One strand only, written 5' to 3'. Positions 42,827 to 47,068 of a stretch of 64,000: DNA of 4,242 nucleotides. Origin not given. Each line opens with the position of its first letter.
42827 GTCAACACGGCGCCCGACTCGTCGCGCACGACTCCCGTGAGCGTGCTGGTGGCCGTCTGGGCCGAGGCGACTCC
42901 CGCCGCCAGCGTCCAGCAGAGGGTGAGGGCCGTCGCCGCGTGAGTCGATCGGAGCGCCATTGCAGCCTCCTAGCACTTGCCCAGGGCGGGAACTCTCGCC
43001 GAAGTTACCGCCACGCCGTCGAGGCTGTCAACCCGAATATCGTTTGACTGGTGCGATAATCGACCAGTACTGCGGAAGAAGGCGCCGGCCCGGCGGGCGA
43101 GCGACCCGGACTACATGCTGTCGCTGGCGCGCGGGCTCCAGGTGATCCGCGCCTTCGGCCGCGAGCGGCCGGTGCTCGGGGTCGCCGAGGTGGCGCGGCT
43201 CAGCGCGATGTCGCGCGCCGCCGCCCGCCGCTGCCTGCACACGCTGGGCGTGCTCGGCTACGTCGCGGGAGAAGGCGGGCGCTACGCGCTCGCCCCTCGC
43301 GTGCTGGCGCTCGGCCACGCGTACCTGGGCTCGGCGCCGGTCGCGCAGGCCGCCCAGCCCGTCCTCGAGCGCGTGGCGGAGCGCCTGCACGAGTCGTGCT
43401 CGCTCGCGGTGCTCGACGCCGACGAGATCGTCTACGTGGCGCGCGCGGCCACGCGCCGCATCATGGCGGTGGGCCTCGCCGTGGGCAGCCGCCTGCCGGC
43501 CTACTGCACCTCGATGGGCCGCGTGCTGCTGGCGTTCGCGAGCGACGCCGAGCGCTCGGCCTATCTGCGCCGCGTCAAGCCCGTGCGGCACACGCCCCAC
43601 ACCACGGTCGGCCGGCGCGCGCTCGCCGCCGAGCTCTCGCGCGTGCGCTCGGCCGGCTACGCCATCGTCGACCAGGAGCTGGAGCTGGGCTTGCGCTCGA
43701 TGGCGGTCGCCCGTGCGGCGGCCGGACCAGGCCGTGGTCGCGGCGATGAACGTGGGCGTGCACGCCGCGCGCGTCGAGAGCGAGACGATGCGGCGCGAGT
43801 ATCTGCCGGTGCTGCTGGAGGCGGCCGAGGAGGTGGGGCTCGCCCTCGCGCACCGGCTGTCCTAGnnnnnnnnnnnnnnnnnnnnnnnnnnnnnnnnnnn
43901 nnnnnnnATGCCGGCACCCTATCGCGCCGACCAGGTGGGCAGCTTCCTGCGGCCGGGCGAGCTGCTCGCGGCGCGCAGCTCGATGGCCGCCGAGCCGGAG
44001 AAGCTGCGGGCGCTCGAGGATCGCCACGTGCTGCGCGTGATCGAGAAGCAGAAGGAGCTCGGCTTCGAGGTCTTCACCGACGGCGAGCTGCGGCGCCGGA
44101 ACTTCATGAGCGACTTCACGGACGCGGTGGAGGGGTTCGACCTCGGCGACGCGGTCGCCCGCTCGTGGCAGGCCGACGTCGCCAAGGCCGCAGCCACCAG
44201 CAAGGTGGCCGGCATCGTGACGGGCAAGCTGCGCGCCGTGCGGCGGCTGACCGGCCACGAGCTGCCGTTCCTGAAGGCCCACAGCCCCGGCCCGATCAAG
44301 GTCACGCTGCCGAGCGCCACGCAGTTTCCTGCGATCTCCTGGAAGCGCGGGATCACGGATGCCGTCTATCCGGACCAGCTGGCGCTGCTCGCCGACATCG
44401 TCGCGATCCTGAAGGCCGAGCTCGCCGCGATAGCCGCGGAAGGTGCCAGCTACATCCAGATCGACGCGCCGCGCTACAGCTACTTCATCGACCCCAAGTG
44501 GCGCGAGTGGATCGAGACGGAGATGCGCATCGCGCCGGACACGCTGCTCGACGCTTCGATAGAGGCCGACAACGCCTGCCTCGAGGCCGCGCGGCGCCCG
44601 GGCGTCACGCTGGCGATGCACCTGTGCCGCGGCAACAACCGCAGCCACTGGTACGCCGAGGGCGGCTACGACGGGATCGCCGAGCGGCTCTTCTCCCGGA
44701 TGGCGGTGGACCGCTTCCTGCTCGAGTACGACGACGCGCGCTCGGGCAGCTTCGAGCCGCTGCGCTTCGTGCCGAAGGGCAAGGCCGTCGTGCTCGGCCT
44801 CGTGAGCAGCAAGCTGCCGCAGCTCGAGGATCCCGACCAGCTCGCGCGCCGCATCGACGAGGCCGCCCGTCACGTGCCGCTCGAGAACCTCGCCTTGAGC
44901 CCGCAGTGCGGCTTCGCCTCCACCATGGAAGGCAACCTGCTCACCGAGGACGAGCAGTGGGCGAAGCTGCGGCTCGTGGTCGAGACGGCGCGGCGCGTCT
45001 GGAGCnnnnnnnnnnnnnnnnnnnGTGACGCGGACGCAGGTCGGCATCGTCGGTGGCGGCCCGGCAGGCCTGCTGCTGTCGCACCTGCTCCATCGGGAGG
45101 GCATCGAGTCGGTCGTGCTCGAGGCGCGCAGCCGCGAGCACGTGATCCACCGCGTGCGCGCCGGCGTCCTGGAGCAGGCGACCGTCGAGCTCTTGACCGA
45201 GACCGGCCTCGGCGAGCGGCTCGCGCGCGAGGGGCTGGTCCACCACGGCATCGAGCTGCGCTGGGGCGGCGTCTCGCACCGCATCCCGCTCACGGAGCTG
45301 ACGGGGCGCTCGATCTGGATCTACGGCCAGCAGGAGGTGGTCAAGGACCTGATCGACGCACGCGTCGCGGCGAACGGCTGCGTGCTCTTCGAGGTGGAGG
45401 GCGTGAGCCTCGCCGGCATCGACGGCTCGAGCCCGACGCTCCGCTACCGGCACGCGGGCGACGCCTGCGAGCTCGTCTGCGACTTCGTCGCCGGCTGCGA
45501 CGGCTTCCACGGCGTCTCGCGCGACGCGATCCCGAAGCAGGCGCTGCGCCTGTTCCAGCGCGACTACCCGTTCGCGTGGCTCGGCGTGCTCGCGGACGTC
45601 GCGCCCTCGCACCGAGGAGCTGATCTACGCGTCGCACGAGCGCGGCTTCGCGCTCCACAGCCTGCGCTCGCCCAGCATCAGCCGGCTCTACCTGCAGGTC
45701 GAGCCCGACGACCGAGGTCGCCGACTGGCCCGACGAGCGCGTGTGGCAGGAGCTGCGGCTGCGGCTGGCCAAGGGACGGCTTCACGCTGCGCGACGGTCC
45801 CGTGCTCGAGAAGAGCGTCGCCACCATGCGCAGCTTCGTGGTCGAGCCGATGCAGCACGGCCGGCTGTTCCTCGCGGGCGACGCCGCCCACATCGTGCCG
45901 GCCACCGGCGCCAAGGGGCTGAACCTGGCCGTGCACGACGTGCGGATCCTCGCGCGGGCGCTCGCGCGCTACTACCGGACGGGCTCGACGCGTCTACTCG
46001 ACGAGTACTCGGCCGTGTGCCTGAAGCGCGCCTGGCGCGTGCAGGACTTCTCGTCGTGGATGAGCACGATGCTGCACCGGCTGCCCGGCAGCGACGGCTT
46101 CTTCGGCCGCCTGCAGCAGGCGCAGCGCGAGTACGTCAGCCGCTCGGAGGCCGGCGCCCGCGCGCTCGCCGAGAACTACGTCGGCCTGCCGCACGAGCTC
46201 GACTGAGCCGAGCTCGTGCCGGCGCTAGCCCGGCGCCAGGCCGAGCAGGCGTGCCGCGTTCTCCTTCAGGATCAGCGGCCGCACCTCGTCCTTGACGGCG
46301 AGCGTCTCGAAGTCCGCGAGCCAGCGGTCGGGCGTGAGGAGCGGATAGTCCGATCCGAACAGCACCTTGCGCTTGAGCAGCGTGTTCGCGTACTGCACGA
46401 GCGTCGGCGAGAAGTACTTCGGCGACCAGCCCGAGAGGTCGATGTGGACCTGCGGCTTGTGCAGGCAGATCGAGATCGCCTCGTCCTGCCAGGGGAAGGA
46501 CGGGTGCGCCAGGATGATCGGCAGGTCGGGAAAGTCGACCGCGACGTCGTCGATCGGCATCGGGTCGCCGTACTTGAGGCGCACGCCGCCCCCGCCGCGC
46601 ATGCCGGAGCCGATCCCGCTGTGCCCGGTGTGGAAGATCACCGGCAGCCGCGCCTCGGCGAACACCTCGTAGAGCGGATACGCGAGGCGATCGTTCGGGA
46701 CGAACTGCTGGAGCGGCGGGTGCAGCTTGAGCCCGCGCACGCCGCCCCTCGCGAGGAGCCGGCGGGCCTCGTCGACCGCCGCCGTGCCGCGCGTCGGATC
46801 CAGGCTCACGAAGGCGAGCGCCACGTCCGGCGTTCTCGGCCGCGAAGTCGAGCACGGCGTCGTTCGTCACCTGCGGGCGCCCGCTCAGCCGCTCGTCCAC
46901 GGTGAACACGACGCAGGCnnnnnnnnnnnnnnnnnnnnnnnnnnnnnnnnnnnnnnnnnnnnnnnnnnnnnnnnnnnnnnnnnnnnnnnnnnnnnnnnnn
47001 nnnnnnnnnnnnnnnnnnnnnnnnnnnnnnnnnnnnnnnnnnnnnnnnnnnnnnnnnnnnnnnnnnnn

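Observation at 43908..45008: MetE-like (cobalamin-independent methionine synthase fold) gene between pcaR and pobA: candidate aromatic O-methyl handling enzyme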

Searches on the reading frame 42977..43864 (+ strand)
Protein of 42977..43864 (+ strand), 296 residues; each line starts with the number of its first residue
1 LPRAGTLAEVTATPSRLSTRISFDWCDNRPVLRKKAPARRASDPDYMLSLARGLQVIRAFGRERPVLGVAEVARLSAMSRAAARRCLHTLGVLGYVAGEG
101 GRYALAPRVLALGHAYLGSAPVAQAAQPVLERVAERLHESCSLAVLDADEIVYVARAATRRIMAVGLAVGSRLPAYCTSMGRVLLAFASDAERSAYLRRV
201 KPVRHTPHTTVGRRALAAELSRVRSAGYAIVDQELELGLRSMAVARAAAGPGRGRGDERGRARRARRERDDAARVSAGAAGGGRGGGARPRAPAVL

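Call 4: search_protein_families(library=pfam, proteins=[window:42977-43864:+], max_evalue=0.001)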
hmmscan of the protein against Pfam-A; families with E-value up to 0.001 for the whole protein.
window:42977-43864:+ (296 aa): 2 families
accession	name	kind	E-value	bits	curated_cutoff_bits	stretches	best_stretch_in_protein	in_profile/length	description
PF01614.24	IclR_C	-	4.1e-33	114.8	24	1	114-245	1-132/174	Bacterial transcriptional regulator IclR C-terminal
PF09339.16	HTH_IclR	-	1.2e-13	51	22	1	49-97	1-49/52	IclR helix-turn-helix domain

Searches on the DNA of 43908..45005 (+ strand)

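Call 48: search_rna_families(sources=[L010, L014, L040, L051, L057, L065, L071], threshold=gathering)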
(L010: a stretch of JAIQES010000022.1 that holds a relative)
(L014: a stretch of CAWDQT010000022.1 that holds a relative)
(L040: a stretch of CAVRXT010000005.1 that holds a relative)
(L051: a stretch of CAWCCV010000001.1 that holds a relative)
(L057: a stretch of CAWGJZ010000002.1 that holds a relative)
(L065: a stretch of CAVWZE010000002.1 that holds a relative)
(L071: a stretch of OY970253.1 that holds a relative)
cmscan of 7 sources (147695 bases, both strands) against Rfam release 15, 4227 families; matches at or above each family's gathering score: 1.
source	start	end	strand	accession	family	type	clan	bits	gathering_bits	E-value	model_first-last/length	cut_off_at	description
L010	12579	12652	+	RF00005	tRNA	Gene; tRNA;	CL00001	66.4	29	7.2e-12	1-71/71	no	tRNA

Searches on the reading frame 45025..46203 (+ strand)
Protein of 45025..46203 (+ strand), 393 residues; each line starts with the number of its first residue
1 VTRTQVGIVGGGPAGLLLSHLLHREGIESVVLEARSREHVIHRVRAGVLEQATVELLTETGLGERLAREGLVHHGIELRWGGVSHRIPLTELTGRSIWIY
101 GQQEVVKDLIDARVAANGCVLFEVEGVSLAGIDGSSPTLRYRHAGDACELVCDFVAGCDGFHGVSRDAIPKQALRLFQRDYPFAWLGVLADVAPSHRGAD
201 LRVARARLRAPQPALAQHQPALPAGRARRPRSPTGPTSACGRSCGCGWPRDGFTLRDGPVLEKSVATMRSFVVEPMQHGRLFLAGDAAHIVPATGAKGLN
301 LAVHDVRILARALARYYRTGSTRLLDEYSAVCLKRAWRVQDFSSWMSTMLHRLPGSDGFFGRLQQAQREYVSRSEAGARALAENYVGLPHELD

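Call 4: search_protein_families(library=pfam, proteins=[window:45025-46203:+], max_evalue=0.001)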
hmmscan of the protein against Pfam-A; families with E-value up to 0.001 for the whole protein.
window:45025-46203:+ (393 aa): 2 families
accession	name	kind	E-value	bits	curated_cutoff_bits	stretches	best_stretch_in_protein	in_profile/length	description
PF01494.25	FAD_binding_3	-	5.8e-71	240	22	1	3-343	1-349/349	FAD binding domain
PF13450.12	NAD_binding_8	-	2.6e-05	24.8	21.9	1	8-37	1-30/68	NAD(P)-binding Rossmann-like domain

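Call 6: search_protein_families(library=ncbifam, proteins=[window:45025-46203:+], max_evalue=0.01)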
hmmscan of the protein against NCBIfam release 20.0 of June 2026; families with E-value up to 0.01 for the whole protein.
window:45025-46203:+ (393 aa): 62 families (the best 25 are shown)
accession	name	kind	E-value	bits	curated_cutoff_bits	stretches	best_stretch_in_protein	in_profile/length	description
NF006091.0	PRK08243.1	subfamily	5.3e-143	476.5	351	2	3-197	2-197/393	4-hydroxybenzoate 3-monooxygenase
TIGR02360.1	pbenz_hydroxyl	equivalog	2.7e-126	421.6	538.7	2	3-196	2-196/390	4-hydroxybenzoate 3-monooxygenase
NF033145.1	rif_monoox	equivalog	2.2e-19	69.7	800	2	6-166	3-157/472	rifampin monooxygenase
NF004831.0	PRK06183.1-5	equivalog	7.5e-19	67.6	546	2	3-188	8-193/568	bifunctional 3-(3-hydroxy-phenyl)propionate/3-hydroxycinnamic acid hydroxylase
NF004829.0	PRK06183.1-3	subfamily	1.4e-17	63.6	390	1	2-330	7-340/520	bifunctional 3-(3-hydroxy-phenyl)propionate/3-hydroxycinnamic acid hydroxylase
NF005303.0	PRK06834.1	subfamily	1.4e-17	63.4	625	2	2-167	2-160/488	hypothetical protein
NF006002.0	PRK08132.1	subfamily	1.4e-17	63.3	416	2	264-330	286-353/552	FAD-dependent oxidoreductase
NF004780.0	PRK06126.1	subfamily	2e-17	62.7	445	2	261-347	286-373/552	hypothetical protein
NF004833.1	PRK06185.1-1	subfamily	5.9e-17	61.5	488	2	3-169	2-172/403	FAD-dependent oxidoreductase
NF004832.0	PRK06184.1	subfamily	3.6e-16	59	476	2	267-330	272-335/506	hypothetical protein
NF005612.0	PRK07364.1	equivalog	2e-15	56.2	487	2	4-166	19-184/415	FAD-dependent hydroxylase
NF004834.1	PRK06185.1-3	subfamily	4.5e-15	55.4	500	2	2-167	6-174/420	FAD-dependent oxidoreductase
NF006092.0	PRK08244.1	equivalog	4.5e-14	52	644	2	4-166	3-162/494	monooxygenase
NF004828.0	PRK06183.1-2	equivalog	9.6e-14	50.6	853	2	261-346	264-350/568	bifunctional 3-(3-hydroxy-phenyl)propionate/3-hydroxycinnamic acid hydroxylase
NF046068.1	AkvoneHdxseDnrF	equivalog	1.5e-13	50.5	650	2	268-341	277-351/439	aklavinone 12-hydroxylase DnrF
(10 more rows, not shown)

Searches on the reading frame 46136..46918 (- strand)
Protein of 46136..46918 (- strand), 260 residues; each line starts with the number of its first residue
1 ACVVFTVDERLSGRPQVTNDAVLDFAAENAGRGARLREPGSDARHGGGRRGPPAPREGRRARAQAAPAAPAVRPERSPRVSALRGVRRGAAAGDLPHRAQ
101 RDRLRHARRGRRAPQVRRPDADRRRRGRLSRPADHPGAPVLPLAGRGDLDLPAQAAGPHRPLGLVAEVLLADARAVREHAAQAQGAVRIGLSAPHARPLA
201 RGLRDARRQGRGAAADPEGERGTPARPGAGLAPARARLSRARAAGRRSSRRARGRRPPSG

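Call 4: search_protein_families(library=pfam, proteins=[window:46136-46918:-], max_evalue=0.001)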
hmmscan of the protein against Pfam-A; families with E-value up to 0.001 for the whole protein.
window:46136-46918:- (260 aa): 0 families

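Call 27: search_protein_families(library=pfam, proteins=[window:46225-46866:-], max_evalue=0.001)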
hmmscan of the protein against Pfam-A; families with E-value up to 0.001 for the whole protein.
window:46225-46866:- (213 aa): 1 family
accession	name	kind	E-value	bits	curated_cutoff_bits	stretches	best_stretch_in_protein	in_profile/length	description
PF04909.20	Amidohydro_2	-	1.7e-44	153.2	26.4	1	10-210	74-289/289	Amidohydrolase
